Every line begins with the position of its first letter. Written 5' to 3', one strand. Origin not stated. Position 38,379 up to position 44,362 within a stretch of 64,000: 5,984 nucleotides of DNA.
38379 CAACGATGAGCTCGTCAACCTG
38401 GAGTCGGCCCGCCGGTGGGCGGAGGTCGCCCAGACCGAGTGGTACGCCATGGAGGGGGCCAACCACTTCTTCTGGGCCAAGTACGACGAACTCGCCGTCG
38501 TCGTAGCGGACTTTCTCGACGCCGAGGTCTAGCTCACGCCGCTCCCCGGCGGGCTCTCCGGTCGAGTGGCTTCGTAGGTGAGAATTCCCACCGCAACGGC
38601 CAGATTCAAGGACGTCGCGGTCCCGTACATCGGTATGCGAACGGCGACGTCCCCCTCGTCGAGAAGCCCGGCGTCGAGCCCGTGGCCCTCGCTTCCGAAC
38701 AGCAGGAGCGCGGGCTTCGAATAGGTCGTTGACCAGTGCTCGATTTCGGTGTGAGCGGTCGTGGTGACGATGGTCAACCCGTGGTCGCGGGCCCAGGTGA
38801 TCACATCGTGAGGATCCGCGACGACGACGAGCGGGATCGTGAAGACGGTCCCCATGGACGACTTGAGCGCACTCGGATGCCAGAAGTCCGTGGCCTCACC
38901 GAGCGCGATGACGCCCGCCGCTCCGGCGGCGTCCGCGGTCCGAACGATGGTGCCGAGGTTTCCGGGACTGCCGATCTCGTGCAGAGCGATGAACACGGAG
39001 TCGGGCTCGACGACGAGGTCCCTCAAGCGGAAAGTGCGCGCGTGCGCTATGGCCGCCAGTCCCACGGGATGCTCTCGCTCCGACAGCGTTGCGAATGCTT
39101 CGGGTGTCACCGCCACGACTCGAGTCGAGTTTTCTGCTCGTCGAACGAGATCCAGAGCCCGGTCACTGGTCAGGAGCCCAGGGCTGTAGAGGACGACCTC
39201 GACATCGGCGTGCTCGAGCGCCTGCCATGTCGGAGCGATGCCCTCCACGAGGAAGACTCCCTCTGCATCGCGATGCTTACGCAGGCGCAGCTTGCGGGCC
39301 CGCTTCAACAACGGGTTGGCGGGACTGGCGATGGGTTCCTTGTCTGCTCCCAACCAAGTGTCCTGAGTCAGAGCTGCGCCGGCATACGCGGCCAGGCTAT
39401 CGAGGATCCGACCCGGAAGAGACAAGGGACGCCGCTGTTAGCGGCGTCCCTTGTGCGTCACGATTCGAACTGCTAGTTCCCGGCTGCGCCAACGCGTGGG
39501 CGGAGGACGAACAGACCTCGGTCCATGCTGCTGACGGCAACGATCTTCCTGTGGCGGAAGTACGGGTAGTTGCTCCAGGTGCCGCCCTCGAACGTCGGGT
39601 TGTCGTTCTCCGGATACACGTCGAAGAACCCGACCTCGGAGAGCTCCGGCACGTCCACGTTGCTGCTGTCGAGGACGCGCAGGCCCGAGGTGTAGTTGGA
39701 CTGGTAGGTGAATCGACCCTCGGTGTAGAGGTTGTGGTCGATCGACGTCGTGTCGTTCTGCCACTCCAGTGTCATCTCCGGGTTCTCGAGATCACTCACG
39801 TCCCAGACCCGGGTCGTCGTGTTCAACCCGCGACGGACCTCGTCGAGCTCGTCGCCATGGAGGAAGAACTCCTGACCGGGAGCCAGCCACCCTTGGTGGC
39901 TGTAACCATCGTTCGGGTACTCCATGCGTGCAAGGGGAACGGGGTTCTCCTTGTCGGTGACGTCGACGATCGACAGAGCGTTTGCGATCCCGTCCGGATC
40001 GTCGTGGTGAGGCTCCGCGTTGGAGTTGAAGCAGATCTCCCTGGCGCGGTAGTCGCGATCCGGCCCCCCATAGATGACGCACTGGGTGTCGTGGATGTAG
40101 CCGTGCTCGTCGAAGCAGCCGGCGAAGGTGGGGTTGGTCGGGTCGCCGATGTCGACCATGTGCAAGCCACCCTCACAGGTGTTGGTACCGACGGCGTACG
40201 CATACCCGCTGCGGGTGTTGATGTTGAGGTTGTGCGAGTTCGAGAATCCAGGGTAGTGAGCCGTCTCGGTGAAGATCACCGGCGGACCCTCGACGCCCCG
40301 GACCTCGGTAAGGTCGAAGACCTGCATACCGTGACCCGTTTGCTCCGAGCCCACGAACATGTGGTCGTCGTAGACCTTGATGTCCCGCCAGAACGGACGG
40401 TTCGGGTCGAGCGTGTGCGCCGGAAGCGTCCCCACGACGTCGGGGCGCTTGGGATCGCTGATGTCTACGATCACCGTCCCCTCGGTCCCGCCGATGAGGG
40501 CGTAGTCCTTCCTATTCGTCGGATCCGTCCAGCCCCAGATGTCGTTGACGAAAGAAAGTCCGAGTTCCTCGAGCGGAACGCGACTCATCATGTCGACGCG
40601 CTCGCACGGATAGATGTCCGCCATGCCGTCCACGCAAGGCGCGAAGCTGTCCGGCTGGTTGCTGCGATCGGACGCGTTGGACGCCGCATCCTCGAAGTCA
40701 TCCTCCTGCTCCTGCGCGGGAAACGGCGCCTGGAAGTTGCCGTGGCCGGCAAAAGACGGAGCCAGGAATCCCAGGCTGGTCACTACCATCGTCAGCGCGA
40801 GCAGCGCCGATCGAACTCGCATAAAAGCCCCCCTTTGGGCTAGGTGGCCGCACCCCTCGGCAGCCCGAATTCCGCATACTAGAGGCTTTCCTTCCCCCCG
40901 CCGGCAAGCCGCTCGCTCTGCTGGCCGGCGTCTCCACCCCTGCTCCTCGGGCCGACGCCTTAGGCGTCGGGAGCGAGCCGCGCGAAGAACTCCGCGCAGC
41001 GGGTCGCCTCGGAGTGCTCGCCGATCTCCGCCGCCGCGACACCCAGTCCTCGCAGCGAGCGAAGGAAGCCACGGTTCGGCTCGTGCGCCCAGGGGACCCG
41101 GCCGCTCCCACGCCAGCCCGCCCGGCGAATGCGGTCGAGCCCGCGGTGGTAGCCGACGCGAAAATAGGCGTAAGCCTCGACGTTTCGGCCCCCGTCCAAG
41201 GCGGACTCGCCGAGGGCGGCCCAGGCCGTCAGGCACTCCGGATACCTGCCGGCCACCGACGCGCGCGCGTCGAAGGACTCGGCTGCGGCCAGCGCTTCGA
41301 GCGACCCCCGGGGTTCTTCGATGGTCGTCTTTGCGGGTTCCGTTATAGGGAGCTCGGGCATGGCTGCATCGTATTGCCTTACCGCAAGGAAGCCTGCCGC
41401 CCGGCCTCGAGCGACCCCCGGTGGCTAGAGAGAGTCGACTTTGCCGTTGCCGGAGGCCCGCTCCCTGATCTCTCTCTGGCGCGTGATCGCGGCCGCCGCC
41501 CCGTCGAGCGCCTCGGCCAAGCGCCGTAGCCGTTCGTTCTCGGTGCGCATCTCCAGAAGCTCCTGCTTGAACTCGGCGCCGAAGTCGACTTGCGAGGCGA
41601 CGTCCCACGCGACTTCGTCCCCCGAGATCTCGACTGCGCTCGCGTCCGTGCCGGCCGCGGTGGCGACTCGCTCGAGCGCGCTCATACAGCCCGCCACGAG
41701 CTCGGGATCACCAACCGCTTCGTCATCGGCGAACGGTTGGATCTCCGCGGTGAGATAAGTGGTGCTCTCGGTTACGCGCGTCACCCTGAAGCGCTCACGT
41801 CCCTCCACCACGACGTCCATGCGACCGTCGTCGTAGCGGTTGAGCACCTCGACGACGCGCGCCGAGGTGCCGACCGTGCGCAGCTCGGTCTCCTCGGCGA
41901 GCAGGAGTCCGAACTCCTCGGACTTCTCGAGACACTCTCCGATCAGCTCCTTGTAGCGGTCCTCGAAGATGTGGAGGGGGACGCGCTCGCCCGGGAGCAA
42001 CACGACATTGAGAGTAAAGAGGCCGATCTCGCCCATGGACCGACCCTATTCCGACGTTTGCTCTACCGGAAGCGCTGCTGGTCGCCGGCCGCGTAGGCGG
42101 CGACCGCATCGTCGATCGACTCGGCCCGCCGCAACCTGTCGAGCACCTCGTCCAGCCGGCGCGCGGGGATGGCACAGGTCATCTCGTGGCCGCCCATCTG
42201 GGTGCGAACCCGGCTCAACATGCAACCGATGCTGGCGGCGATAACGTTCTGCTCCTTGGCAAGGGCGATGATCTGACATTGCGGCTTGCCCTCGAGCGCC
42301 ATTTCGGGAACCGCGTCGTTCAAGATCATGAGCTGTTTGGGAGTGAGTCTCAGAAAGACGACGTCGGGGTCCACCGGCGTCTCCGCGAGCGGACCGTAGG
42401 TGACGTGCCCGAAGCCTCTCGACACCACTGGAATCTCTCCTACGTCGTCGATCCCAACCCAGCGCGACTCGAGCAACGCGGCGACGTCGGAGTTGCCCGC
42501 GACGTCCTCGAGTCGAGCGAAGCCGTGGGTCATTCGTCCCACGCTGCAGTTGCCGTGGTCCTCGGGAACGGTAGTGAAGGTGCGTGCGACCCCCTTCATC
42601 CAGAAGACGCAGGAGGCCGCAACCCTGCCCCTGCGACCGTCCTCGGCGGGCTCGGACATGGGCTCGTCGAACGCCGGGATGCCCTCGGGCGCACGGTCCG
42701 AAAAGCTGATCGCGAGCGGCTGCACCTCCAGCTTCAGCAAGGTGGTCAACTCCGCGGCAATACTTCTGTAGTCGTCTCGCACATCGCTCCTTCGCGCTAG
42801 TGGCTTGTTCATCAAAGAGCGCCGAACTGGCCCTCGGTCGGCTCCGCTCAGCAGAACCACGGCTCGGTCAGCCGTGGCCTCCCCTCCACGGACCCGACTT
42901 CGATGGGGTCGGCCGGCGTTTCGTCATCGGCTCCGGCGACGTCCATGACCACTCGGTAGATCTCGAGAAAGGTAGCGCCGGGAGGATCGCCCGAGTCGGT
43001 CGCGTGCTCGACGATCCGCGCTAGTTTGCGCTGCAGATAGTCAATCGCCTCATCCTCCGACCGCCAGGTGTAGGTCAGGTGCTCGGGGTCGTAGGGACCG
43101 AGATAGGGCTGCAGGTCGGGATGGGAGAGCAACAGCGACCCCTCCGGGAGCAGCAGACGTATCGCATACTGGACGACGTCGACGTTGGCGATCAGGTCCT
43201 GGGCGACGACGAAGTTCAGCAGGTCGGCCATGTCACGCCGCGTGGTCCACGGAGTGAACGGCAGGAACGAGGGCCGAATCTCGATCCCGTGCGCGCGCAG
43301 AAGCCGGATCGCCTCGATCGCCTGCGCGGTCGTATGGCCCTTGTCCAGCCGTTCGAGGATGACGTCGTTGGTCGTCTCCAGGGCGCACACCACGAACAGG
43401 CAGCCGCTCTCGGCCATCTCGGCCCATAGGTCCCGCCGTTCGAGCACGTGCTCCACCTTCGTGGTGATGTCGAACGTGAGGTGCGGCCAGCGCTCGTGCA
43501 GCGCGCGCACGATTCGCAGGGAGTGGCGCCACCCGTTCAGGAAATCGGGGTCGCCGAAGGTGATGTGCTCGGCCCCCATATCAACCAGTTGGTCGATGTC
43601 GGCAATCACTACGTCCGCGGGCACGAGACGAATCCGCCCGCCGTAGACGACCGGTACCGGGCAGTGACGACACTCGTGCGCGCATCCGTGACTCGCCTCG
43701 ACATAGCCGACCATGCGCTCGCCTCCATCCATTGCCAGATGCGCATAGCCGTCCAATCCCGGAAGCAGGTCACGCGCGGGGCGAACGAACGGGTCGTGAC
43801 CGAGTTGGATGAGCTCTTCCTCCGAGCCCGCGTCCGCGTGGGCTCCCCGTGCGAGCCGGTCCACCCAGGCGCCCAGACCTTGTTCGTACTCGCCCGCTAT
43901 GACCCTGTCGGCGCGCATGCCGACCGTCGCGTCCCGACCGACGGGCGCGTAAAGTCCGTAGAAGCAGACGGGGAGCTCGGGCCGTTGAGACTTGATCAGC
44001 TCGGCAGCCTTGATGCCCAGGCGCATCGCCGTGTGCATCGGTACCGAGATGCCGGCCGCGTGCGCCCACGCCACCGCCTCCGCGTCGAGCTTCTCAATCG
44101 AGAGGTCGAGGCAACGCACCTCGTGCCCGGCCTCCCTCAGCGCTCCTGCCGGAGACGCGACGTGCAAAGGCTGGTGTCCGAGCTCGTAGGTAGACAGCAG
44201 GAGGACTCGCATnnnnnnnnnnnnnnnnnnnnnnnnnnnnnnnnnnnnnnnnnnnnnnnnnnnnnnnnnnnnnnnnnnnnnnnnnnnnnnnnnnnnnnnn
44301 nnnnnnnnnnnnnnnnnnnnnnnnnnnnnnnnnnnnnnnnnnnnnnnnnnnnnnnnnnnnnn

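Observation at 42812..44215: In-frame UGA inside an exact C-U-A-E-P motif: probable selenocysteine radical SAM protein truncated by ORF calling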

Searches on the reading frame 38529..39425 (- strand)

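Call 50: search_protein_families(library=pfam, proteins=[window:38529-39425:-], max_evalue=0.0001)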
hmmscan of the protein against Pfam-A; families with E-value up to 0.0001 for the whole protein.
window:38529-39425:- (298 aa): 3 families
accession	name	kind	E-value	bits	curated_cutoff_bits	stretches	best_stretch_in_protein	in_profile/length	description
PF00588.24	SpoU_methylase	-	3.7e-35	121.5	29.7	1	144-284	2-142/142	SpoU rRNA Methylase family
PF22435.1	MRM3-like_sub_bind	-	6.2e-15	55.8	27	1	37-125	1-84/84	MRM3-like substrate binding domain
PF22655.1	SpoU_sub_bind_like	-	2.8e-05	25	27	1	46-119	11-83/90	SpoU L30e-like domain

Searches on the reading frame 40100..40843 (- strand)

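Call 50: search_protein_families(library=pfam, proteins=[window:40100-40843:-], max_evalue=0.0001)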
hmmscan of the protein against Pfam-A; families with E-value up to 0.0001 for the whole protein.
window:40100-40843:- (248 aa): 1 family
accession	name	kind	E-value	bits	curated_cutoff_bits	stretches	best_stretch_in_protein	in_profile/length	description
PF08309.17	LVIVD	-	2.7e-08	33.4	20.2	0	113-138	12-38/42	LVIVD repeat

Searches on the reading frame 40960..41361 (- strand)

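Call 49: search_protein_families(library=ncbifam, proteins=[window:40960-41361:-], max_evalue=0.0001)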
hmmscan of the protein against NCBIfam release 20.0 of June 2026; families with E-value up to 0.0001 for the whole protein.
window:40960-41361:- (133 aa): 0 families

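Call 50: search_protein_families(library=pfam, proteins=[window:40960-41361:-], max_evalue=0.0001)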
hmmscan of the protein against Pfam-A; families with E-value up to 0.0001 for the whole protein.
window:40960-41361:- (133 aa): 1 family
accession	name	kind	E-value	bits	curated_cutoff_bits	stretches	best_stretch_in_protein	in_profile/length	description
PF11349.13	DUF3151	-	1.9e-41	141.6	28.4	1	10-129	4-120/127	Protein of unknown function (DUF3151)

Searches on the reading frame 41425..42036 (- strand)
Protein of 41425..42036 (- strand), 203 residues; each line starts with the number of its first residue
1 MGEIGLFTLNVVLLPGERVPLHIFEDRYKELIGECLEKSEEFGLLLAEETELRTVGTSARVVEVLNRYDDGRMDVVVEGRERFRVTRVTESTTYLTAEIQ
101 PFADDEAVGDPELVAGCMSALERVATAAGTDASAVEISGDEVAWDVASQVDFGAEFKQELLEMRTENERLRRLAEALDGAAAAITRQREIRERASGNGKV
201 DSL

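Call 49: search_protein_families(library=ncbifam, proteins=[window:41425-42036:-], max_evalue=0.0001)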
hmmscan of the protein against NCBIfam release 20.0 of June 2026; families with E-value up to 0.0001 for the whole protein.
window:41425-42036:- (203 aa): 1 family
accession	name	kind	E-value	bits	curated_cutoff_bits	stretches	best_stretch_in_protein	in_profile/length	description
NF008053.0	PRK10787.1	equivalog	8e-05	20.9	891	0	51-194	67-217/784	endopeptidase La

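Call 50: search_protein_families(library=pfam, proteins=[window:41425-42036:-], max_evalue=0.0001)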
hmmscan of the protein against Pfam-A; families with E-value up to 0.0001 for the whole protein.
window:41425-42036:- (203 aa): 1 family
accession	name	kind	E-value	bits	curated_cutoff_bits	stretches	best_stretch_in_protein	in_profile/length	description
PF02190.22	LON_substr_bdg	-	5.3e-26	92.2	28.7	1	6-177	4-198/200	ATP-dependent protease La (LON) substrate-binding domain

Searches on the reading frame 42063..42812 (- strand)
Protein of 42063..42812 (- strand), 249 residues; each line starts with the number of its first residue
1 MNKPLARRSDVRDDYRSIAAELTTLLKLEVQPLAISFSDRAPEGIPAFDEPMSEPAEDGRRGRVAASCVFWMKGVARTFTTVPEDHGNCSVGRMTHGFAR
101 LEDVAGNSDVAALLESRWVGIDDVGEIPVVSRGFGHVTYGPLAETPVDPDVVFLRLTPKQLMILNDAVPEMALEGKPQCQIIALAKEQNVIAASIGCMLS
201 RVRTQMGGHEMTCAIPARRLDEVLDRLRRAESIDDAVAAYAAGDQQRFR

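Call 6: search_protein_families(library=ncbifam, proteins=[window:42063-42812:-], max_evalue=0.01)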
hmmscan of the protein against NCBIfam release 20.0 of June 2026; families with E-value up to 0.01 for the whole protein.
window:42063-42812:- (249 aa): 0 families

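Call 7: search_protein_families(library=pfam, proteins=[window:42063-42812:-], max_evalue=0.01)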
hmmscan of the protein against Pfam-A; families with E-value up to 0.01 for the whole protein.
window:42063-42812:- (249 aa): 1 family
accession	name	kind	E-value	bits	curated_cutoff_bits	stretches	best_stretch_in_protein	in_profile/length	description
PF02596.20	DUF169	-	2.5e-19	70.4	27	1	22-225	2-208/209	Uncharacterised ArCR, COG2043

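Call 49: search_protein_families(library=ncbifam, proteins=[window:42063-42782:-], max_evalue=0.0001)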
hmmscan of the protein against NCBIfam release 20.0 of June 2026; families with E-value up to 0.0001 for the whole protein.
window:42063-42782:- (239 aa): 0 families

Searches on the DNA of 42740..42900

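Call 65: search_rna_families(source=window, start=42740, end=42900, threshold=evalue, max_evalue=10)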
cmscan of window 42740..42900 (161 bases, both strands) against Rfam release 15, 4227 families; matches with E-value up to 10: 3.
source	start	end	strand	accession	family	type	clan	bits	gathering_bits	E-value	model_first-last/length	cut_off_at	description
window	42763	42814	-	RF01143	sR16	Gene; snRNA; snoRNA; CD-box;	-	13.1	70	2.3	1-53/53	no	Small nucleolar RNA sR16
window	42774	42823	-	RF01523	TB10Cs1H2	Gene; snRNA; snoRNA; HACA-box;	-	12.1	50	7.1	1-63/63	no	Trypanosomatid snoRNA TB10Cs1H2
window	42786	42820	-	RF04021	mir-3492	Gene; miRNA;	-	12.1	44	8.8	24-58/79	no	mir-3492 microRNA precursor family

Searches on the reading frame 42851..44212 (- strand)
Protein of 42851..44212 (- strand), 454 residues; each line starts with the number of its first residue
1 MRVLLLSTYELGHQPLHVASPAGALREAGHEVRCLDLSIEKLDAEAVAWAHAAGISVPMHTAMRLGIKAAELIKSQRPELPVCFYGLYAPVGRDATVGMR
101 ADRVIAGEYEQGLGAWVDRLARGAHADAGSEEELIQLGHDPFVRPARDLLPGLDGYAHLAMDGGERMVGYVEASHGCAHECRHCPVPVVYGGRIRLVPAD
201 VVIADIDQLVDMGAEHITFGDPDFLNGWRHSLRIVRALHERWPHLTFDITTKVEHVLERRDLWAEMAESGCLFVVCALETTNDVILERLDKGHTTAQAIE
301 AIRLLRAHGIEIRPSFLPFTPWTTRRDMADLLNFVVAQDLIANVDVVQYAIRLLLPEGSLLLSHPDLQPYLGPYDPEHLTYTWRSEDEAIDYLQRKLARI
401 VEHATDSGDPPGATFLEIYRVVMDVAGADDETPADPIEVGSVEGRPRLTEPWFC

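Call 33: find_related_loci(query=window:42851-44212:-, collection=metagenome_contigs, flank=6000)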
Query seq(454 aa) (454 aa) in metagenome_contigs; peptide patterns used: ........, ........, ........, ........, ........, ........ (x = any residue, [..] = any of these).
600 stretches matched a pattern (row limit reached: there are more); 468 encode a relative of the query (tblastn E <= 1e-3); the best 80 are kept; 80 distinct loci.
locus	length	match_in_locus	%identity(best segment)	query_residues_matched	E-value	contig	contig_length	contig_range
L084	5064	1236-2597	80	1-454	0e+0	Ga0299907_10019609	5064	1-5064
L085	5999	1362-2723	78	1-454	0e+0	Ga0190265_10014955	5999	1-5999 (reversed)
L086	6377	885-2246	75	1-454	0e+0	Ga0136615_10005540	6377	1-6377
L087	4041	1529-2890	78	1-454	0e+0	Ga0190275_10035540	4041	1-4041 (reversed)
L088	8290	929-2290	77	1-454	0e+0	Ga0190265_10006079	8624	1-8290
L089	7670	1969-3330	78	1-454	0e+0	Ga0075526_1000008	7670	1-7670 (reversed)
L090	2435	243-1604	74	1-454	0e+0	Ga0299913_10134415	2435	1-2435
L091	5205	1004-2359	77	1-454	0e+0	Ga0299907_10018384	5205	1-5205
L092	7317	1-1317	75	16-454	0e+0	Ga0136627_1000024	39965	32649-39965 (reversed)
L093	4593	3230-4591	64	1-454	0e+0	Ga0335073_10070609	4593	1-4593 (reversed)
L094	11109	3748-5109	62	1-454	0e+0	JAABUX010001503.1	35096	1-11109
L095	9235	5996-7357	63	1-454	0e+0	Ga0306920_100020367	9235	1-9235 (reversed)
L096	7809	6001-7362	63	1-454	0e+0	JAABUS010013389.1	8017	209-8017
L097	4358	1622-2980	63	1-454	0e+0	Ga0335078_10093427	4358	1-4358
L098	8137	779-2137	63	1-454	0e+0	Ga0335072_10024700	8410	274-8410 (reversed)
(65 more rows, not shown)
